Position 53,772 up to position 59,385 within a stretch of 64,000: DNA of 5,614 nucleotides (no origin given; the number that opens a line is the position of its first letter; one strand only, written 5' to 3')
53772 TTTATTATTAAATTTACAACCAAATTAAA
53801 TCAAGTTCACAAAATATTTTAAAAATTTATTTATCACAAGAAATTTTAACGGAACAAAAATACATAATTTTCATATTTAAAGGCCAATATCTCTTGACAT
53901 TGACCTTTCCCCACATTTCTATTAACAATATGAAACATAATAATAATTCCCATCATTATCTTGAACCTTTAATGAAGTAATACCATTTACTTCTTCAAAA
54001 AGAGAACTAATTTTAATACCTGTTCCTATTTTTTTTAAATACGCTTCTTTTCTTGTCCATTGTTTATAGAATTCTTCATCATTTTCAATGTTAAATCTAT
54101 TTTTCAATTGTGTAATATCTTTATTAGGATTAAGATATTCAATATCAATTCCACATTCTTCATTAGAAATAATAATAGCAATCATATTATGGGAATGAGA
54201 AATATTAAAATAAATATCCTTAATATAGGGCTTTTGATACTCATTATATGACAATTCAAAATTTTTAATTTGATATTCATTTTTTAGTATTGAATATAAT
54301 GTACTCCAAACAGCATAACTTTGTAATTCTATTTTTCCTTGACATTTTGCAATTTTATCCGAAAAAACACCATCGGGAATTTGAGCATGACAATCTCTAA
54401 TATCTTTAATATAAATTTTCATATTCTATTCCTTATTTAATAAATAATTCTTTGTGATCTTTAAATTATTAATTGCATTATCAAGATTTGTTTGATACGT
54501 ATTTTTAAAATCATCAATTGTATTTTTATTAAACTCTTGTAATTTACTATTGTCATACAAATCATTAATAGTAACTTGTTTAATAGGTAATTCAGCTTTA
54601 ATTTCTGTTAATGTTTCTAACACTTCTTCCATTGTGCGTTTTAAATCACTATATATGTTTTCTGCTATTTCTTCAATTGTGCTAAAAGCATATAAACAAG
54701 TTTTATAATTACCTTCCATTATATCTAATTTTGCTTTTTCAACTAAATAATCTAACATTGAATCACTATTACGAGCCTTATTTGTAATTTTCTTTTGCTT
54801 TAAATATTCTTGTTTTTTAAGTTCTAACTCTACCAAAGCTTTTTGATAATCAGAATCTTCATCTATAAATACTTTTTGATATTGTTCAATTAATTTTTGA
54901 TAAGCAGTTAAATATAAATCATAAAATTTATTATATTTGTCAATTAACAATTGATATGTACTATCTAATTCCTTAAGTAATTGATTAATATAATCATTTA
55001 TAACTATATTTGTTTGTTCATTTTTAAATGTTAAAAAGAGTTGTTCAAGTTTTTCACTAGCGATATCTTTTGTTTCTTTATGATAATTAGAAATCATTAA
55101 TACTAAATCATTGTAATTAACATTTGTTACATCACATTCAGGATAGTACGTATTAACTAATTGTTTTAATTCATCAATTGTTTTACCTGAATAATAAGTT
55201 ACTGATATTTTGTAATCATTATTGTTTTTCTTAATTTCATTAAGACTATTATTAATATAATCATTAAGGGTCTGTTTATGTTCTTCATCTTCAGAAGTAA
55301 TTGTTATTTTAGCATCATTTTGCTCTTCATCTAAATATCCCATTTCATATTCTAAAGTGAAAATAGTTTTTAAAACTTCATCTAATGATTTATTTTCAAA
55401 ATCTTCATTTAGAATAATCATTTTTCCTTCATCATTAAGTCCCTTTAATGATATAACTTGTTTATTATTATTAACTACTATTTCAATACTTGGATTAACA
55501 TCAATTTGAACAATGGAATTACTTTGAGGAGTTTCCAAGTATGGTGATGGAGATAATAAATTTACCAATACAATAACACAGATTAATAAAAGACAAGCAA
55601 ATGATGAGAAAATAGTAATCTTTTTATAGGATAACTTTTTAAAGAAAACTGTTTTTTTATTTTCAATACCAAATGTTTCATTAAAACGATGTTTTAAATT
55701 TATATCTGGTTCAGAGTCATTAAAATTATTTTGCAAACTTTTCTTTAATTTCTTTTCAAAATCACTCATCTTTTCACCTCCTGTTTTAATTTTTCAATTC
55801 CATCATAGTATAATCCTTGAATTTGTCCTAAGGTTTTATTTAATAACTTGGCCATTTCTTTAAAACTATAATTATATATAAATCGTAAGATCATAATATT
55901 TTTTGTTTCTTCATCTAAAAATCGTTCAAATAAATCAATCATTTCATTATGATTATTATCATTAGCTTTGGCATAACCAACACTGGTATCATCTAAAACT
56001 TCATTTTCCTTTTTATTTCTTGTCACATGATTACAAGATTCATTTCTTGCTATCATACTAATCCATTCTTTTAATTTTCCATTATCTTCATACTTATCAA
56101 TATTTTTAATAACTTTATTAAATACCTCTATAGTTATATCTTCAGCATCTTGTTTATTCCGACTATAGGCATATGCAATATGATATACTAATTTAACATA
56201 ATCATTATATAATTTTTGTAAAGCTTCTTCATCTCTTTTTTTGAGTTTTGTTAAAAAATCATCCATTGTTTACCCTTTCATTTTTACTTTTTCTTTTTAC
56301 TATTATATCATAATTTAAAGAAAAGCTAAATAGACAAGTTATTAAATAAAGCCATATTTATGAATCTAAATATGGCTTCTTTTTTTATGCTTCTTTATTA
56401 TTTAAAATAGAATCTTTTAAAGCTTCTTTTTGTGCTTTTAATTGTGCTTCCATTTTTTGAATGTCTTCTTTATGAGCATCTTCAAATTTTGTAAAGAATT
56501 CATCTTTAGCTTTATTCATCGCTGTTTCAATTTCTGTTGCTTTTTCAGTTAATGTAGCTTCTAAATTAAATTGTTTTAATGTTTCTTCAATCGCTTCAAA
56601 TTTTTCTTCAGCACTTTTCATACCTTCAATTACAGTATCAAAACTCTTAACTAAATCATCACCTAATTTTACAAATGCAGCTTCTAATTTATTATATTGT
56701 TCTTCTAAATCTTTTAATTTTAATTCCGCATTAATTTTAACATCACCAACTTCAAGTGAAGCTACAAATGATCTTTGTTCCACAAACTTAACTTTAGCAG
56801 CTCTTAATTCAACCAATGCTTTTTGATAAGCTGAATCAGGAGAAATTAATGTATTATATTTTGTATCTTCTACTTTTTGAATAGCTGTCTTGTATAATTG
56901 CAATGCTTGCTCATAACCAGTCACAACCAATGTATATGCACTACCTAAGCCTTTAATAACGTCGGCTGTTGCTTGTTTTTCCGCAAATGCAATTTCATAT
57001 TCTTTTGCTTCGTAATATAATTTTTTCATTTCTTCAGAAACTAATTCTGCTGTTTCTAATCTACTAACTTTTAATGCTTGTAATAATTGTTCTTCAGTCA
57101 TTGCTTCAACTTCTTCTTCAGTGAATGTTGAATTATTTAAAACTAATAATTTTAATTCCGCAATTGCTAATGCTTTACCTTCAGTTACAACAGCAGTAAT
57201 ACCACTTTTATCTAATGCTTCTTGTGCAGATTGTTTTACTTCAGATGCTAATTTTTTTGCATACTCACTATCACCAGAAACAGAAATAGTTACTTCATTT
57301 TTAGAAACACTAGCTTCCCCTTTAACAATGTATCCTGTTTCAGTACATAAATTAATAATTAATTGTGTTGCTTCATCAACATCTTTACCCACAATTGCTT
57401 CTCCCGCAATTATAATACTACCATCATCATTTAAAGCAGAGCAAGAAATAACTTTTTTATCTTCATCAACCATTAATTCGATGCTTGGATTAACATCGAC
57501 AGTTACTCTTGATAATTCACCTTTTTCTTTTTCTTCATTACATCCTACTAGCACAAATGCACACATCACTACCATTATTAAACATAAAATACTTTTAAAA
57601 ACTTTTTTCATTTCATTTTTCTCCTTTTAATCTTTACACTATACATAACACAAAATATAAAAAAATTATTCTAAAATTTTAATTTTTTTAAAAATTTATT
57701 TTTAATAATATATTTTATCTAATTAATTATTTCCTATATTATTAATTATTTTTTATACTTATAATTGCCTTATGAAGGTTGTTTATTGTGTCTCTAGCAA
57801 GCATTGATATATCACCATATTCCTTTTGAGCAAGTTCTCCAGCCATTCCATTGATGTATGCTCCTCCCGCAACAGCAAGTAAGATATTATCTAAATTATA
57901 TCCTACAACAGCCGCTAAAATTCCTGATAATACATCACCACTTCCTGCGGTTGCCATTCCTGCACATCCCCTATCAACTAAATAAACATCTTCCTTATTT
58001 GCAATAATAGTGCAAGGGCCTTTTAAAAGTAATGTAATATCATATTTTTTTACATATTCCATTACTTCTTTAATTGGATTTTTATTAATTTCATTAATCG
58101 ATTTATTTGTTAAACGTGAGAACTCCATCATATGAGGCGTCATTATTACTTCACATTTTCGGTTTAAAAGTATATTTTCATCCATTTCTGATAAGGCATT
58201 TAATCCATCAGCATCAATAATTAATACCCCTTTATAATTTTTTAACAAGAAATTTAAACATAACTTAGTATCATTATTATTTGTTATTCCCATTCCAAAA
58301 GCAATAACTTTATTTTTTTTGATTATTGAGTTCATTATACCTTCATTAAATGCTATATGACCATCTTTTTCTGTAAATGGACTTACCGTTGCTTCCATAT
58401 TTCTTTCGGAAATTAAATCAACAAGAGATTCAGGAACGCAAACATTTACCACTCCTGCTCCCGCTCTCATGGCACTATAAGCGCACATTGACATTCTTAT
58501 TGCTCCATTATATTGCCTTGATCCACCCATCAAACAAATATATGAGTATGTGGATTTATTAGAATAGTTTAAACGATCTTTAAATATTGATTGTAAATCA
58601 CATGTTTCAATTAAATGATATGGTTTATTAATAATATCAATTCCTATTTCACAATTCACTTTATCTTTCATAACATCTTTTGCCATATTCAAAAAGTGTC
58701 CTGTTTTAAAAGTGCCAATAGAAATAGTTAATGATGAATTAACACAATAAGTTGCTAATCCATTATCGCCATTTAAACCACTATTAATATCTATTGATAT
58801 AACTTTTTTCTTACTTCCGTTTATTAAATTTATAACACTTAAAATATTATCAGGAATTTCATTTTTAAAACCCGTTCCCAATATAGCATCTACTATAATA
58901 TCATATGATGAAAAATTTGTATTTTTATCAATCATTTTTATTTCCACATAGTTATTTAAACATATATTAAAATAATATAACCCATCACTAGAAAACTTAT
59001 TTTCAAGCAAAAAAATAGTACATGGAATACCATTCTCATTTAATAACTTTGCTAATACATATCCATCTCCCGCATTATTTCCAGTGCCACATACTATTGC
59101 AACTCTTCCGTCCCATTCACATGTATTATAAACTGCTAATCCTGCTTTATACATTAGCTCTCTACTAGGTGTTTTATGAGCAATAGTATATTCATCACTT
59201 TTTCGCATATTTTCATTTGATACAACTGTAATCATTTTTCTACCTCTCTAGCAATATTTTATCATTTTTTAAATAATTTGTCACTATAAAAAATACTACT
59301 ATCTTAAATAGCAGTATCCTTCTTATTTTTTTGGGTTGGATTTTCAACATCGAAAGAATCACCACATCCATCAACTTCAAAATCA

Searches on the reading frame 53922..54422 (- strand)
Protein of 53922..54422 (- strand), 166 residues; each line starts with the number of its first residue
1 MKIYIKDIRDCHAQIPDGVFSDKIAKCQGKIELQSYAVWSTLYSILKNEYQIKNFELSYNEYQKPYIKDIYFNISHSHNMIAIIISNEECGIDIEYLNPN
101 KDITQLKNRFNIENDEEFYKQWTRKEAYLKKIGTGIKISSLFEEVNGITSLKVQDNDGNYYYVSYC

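Call 4: search_protein_families(library=pfam, proteins=[window:53922-54422:-], max_evalue=0.01)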
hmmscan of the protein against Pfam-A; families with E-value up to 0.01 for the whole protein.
window:53922-54422:- (166 aa): 1 family
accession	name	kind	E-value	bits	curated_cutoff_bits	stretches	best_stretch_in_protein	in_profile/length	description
PF01648.25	ACPS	-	5.6e-07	30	25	1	91-145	3-74/111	4'-phosphopantetheinyl transferase superfamily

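Call 5: search_protein_families(library=ncbifam, proteins=[window:53922-54422:-], max_evalue=0.01)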
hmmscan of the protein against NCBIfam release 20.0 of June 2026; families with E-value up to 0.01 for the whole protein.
window:53922-54422:- (166 aa): 5 families
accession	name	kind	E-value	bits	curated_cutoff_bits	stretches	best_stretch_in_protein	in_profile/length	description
NF047349.1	4PPT_AusB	equivalog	1.3e-14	54.1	225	1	51-138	59-154/205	aureusimine biosynthesis 4'-phosphopantetheinyl transferase AusB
NF042922.1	4PPT_HetI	equivalog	5e-12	45.6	370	1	43-137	68-184/235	4'-phosphopantetheinyl transferase HetI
NF007676.0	PRK10351.1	equivalog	1.7e-09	37.6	174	1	56-135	50-146/195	4'-phosphopantetheinyl transferase AcpT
TIGR00556.1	pantethn_trn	domain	0.00085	19.4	45.35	1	91-146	36-79/128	phosphopantetheine--protein transferase domain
NF007604.0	PRK10251.1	equivalog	0.0086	15.6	169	0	63-116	80-132/209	enterobactin synthase subunit EntD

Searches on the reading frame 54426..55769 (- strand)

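Call 4: search_protein_families(library=pfam, proteins=[window:54426-55769:-], max_evalue=0.01)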
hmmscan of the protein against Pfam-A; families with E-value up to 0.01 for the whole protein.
window:54426-55769:- (447 aa): 1 family
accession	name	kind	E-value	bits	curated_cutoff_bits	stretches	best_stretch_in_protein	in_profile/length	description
PF23750.1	RsgI_M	-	6.9e-22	78.9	25.3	1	85-196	2-113/133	Anti-sigma factor RsgI-like central domain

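Call 5: search_protein_families(library=ncbifam, proteins=[window:54426-55769:-], max_evalue=0.01)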
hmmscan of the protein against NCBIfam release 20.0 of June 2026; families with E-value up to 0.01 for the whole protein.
window:54426-55769:- (447 aa): 0 families

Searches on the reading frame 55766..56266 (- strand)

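Call 4: search_protein_families(library=pfam, proteins=[window:55766-56266:-], max_evalue=0.01)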
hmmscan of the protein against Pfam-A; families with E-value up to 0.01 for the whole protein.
window:55766-56266:- (166 aa): 3 families
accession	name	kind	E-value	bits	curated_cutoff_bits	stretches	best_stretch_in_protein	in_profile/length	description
PF04542.20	Sigma70_r2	-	1.9e-15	56.9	24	1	19-86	1-70/71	Sigma-70 region 2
PF04545.22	Sigma70_r4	-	2.1e-05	24.3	24.1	1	117-162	5-50/50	Sigma-70, region 4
PF08281.18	Sigma70_r4_2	-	0.00036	20.5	25.7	1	117-157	11-51/54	Sigma-70, region 4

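Call 5: search_protein_families(library=ncbifam, proteins=[window:55766-56266:-], max_evalue=0.01)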
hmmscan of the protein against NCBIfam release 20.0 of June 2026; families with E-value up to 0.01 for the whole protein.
window:55766-56266:- (166 aa): 76 families (the best 25 are shown)
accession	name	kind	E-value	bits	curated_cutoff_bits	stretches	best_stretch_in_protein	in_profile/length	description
TIGR02937.1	sigma70-ECF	superfamily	1.1e-22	80.4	42.9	1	14-163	1-164/165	sigma-70 family RNA polymerase sigma factor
TIGR02952.1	Sig70_famx2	equivalog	3.6e-21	75.8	206.45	1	5-162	2-168/170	ECF subfamily RNA polymerase sigma factor, BldN family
NF007216.0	PRK09638.1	equivalog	4.8e-20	72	194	1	5-165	9-175/180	RNA polymerase sigma factor SigY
NF053879.1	RNAPolSigSigVBac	equivalog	5.6e-19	68.4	190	1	15-165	5-156/160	RNA polymerase sigma factor SigV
NF007223.0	PRK09641.1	equivalog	9e-17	61.5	209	2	5-98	9-101/187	RNA polymerase sigma factor SigW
NF009195.0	PRK12543.1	subfamily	1.1e-16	60.9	197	1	3-164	9-178/192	RNA polymerase sigma factor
NF009172.0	PRK12519.1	subfamily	3.5e-16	59.3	222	1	4-164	19-189/194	RNA polymerase sigma factor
TIGR02985.1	Sig70_bacteroi1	subfamily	4.6e-16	59.5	126.4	1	15-163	2-161/162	RNA polymerase sigma-70 factor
TIGR02950.1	SigM_subfam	subfamily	6.6e-16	58.5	147.95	1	16-164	2-158/159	RNA polymerase sigma factor, SigM family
NF007222.0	PRK09640.1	equivalog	1.8e-15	57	194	1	14-165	26-183/188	RNA polymerase sigma factor SigX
TIGR02954.1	Sig70_famx3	hypoth_equivalog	1.7e-14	53.9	188.5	1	5-165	7-168/170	RNA polymerase sigma-70 factor, TIGR02954 family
NF058625.1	sigma_PG0214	equivalog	4.6e-14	52.5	130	1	22-150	12-147/170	GFO_1088 family ECF-type sigma factor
NF007220.0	PRK09639.1-5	equivalog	1.8e-13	50.7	260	1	14-164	3-164/181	RNA polymerase sigma factor SigX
NF009166.1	PRK12513.1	equivalog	3.3e-13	49.8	206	1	4-142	12-164/193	RNA polymerase sigma factor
NF009174.0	PRK12522.1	equivalog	5e-13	49.4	217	1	13-163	2-166/175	RNA polymerase sigma factor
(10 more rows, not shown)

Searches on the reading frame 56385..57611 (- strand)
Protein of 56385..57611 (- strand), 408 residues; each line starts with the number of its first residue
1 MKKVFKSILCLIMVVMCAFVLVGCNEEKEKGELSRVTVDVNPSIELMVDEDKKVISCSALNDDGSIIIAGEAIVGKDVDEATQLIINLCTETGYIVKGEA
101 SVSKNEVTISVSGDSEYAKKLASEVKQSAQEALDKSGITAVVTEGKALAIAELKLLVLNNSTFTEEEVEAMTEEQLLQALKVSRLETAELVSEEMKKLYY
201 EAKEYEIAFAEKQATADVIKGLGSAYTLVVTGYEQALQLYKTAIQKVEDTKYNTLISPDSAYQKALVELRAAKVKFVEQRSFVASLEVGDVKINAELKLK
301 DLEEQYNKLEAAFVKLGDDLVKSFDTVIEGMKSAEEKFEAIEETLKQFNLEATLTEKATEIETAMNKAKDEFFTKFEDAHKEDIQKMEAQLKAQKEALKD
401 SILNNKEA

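Call 90: search_protein_families(library=pfam, proteins=[window:56385-57611:-], max_evalue=0.00001)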
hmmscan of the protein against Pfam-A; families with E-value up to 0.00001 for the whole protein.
window:56385-57611:- (408 aa): 1 family
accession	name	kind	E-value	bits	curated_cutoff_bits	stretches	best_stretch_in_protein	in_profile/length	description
PF23750.1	RsgI_M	-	2.6e-22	80.3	25.3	1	36-142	4-107/133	Anti-sigma factor RsgI-like central domain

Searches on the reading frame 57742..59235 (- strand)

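Call 90: search_protein_families(library=pfam, proteins=[window:57742-59235:-], max_evalue=0.00001)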
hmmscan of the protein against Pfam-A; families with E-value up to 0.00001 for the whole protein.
window:57742-59235:- (497 aa): 2 families
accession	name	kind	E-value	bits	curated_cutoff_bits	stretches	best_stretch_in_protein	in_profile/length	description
PF01256.23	Carb_kinase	-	5.5e-48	164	27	1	234-485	2-238/242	NAD(P)H-hydrate dehydratase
PF03853.21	YjeF_N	-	5.3e-31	108.3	24.9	1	27-179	4-169/169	YjeF-related protein N-terminus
